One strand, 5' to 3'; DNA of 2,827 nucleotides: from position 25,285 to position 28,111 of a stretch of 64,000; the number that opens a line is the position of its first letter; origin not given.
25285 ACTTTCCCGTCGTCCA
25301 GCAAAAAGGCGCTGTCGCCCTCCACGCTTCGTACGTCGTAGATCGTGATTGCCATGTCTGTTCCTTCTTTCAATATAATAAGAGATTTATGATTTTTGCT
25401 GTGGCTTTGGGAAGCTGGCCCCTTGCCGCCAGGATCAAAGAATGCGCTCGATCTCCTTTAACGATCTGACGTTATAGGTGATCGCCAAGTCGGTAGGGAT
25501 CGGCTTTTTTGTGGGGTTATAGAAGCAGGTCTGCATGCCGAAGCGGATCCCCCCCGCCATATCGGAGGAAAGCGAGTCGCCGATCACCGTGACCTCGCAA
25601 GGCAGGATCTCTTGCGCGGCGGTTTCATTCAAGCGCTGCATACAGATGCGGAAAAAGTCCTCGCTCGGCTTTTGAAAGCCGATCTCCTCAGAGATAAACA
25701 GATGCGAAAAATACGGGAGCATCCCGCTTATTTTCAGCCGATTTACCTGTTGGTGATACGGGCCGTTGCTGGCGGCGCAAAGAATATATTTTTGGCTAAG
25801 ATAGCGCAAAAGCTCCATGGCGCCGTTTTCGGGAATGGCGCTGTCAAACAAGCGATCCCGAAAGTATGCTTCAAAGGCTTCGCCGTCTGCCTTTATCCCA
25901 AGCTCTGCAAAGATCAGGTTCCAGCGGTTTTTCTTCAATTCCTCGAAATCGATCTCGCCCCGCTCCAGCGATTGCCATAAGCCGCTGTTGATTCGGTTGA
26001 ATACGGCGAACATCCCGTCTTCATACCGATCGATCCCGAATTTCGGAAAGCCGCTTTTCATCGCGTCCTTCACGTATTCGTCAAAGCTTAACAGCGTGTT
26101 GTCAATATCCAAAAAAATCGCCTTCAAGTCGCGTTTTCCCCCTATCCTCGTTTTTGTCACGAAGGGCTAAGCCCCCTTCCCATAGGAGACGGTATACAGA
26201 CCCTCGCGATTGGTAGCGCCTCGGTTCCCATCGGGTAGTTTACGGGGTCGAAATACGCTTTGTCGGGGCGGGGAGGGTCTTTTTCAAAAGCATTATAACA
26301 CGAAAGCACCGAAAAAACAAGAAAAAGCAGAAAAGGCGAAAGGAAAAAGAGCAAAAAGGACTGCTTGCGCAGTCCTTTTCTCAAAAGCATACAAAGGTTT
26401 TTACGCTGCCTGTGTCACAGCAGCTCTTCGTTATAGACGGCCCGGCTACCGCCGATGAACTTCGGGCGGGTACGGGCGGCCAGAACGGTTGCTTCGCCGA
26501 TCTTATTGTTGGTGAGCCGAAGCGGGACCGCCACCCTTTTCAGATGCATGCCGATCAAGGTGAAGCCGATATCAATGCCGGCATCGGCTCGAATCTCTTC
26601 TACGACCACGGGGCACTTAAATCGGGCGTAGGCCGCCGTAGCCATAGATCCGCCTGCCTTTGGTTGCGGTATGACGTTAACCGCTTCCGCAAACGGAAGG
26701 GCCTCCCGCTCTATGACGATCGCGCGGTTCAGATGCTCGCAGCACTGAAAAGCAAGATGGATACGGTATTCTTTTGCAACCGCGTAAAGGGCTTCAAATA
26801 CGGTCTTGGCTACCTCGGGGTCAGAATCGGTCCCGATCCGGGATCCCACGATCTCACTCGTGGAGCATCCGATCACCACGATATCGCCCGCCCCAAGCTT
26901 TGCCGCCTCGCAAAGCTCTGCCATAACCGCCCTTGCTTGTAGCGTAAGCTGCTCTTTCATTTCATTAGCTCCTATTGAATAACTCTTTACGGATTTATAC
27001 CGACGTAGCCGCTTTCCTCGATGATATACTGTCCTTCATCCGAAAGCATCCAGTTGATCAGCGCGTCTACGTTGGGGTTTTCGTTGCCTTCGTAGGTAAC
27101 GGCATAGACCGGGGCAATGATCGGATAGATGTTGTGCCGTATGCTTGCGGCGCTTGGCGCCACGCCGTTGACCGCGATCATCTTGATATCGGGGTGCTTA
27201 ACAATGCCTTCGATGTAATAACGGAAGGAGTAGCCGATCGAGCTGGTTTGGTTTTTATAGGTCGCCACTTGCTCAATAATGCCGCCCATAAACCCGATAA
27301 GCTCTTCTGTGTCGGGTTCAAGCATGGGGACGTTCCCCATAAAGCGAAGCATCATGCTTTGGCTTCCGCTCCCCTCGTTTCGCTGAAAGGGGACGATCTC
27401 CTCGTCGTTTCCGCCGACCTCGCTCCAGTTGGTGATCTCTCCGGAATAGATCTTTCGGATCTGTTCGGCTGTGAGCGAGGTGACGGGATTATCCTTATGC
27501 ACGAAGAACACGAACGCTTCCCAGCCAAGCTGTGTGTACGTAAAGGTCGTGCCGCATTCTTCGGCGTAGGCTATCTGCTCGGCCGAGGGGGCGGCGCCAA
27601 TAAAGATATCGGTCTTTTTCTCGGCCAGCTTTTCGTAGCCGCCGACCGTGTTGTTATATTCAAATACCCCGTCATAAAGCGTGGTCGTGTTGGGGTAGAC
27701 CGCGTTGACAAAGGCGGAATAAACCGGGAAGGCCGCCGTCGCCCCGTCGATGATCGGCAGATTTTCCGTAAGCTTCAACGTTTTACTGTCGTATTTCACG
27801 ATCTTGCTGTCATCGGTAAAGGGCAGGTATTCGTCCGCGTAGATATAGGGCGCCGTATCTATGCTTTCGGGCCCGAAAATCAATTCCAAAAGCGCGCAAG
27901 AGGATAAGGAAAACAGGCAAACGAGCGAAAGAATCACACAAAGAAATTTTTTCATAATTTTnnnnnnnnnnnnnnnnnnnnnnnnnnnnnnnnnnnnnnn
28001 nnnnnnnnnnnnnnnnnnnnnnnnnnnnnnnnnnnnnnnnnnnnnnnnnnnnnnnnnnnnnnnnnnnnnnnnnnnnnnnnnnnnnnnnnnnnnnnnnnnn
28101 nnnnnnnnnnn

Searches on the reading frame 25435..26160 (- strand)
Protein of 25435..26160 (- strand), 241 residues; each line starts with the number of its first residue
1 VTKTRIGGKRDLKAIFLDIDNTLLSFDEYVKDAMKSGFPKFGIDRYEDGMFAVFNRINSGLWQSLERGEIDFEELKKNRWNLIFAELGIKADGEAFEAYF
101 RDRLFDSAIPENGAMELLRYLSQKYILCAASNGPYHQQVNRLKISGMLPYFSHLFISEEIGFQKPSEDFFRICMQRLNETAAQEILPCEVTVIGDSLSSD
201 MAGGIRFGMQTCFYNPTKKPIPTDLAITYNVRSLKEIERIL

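Call 18: search_protein_families(library=pfam, proteins=[window:25435-26160:-], max_evalue=0.00001)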
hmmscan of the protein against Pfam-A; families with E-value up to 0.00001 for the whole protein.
window:25435-26160:- (241 aa): 3 families
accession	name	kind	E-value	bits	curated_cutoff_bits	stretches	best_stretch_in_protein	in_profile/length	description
PF00702.32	Hydrolase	-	2.5e-18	67.6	26.4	1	13-208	2-191/191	haloacid dehalogenase-like hydrolase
PF13419.12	HAD_2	-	3.1e-12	47.4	23.8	1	17-212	3-176/178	Haloacid dehalogenase-like hydrolase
PF13242.12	Hydrolase_like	-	1.1e-07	32.1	22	1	163-214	3-48/75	HAD-hyrolase-like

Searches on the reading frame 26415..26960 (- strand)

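Call 18: search_protein_families(library=pfam, proteins=[window:26415-26960:-], max_evalue=0.00001)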
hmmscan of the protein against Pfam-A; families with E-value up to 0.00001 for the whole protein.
window:26415-26960:- (181 aa): 1 family
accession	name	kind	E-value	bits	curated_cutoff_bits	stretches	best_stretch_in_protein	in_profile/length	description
PF04260.17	DUF436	-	2.7e-75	252.1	25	1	8-176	1-171/171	Protein of unknown function (DUF436)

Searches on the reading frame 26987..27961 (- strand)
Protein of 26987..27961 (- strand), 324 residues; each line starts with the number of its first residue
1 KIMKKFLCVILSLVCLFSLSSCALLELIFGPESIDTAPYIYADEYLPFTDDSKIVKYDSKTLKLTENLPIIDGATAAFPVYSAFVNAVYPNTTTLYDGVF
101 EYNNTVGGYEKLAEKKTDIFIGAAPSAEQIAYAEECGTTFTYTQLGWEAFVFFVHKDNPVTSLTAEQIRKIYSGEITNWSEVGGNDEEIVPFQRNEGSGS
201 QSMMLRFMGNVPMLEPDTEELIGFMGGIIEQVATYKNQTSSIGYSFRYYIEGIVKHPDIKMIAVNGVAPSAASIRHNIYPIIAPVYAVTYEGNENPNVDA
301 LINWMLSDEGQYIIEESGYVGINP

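Call 18: search_protein_families(library=pfam, proteins=[window:26987-27961:-], max_evalue=0.00001)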
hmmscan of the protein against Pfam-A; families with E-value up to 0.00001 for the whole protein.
window:26987-27961:- (324 aa): 1 family
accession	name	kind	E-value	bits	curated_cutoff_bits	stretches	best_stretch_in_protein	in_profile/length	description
PF12849.12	PBP_like_2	-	4.6e-28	99.2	27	1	71-309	14-267/267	PBP superfamily domain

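Call 60: find_related_loci(query=window:26987-27961:-, collection=genome_contigs, flank=8000)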
Query window:26987-27961:- (324 aa) in genome_contigs; peptide patterns used: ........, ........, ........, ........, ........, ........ (x = any residue, [..] = any of these).
508 stretches matched a pattern; 73 encode a relative of the query (tblastn E <= 1e-3); 73 distinct loci.
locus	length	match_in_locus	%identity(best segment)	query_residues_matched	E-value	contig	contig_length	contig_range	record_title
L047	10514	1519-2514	88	1-324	0e+0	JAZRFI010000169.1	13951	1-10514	MAG: Eubacteriales bacterium isolate T1900045495_YK20190189.MAGScoT_cleanbin_000010 SGB_7430_k141_3362681, whole genome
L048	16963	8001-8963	91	3-323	0e+0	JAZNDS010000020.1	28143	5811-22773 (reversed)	MAG: Eubacteriales bacterium isolate T1900044726_TS20190192.MAGScoT_cleanbin_000012 SGB_1951_k141_218972, whole genome s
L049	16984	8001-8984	79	3-322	7e-178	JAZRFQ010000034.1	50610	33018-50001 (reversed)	MAG: Eubacteriales bacterium isolate T1900045494_YK20190188.MAGScoT_cleanbin_000049 SGB_7413_k141_1440035, whole genome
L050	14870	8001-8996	77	1-323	1e-176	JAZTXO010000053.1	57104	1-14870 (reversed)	MAG: Eubacteriales bacterium isolate T1900045329_YK20190018.MAGScoT_cleanbin_000029 SGB_6500_k141_1583890, whole genome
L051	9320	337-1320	78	3-322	2e-176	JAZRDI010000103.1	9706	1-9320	MAG: Eubacteriales bacterium isolate T1900045506_YK20190200.MAGScoT_cleanbin_000047 SGB_7537_k141_362471, whole genome s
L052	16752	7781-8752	77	3-322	8e-171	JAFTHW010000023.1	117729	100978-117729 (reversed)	MAG: Clostridia bacterium isolate RGIG3833 Roe_deer_Cecum-1__c471371, whole genome shotgun sequence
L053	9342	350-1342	75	3-322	1e-169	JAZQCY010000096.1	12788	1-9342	MAG: Acutalibacteraceae bacterium isolate T1900044637_TS20190103.MAGScoT_cleanbin_000031 SGB_1183_k141_40877, whole geno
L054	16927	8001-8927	76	22-323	1e-156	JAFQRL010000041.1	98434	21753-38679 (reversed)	MAG: Clostridia bacterium isolate RGIG2083 Goat_Colon-2__c664953, whole genome shotgun sequence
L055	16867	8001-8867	77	33-322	2e-152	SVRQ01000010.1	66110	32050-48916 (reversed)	MAG: Oscillospiraceae bacterium isolate SIG647 NODE_10371_length_66110_cov_3.019778, whole genome shotgun sequence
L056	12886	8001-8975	69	1-323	2e-151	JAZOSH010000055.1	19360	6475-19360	MAG: Eubacteriales bacterium isolate T1900045546_YK20190240.MAGScoT_cleanbin_000004 SGB_7845_k141_2079841, whole genome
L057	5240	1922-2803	76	33-322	1e-149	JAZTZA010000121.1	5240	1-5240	MAG: Acutalibacteraceae bacterium isolate T1900045324_YK20190013.MAGScoT_cleanbin_000050 SGB_6421_k141_651426, whole gen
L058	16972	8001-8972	67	1-322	1e-145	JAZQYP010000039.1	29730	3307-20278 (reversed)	MAG: Eubacteriales bacterium isolate T1900045160_TC20190154.MAGScoT_cleanbin_000005 SGB_5038_k141_26269, whole genome sh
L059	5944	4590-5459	72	33-323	1e-145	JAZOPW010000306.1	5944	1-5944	MAG: Eubacteriales bacterium isolate T1900045570_YK20190264.MAGScoT_cleanbin_000060 SGB_7975_k141_3451207, whole genome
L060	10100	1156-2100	66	10-322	2e-144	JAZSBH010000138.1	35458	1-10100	MAG: Eubacteriales bacterium isolate T1900044928_TS20190394.MAGScoT_cleanbin_000046 SGB_3400_k141_169887, whole genome s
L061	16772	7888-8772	72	33-323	1e-142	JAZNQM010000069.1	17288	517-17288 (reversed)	MAG: Acutalibacteraceae bacterium isolate T1900044825_TS20190291.MAGScoT_cleanbin_000031 SGB_2863_k141_22282, whole geno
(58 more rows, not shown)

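Call 78: search_protein_families(library=pfam, proteins=[L048:6526-6924:+, L048:6998-7534:+], max_evalue=0.01)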
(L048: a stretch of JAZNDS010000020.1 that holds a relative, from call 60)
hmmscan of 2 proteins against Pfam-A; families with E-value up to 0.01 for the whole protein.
L048:6526-6924:+ (132 aa): 0 families

L048:6998-7534:+ (178 aa): 0 families
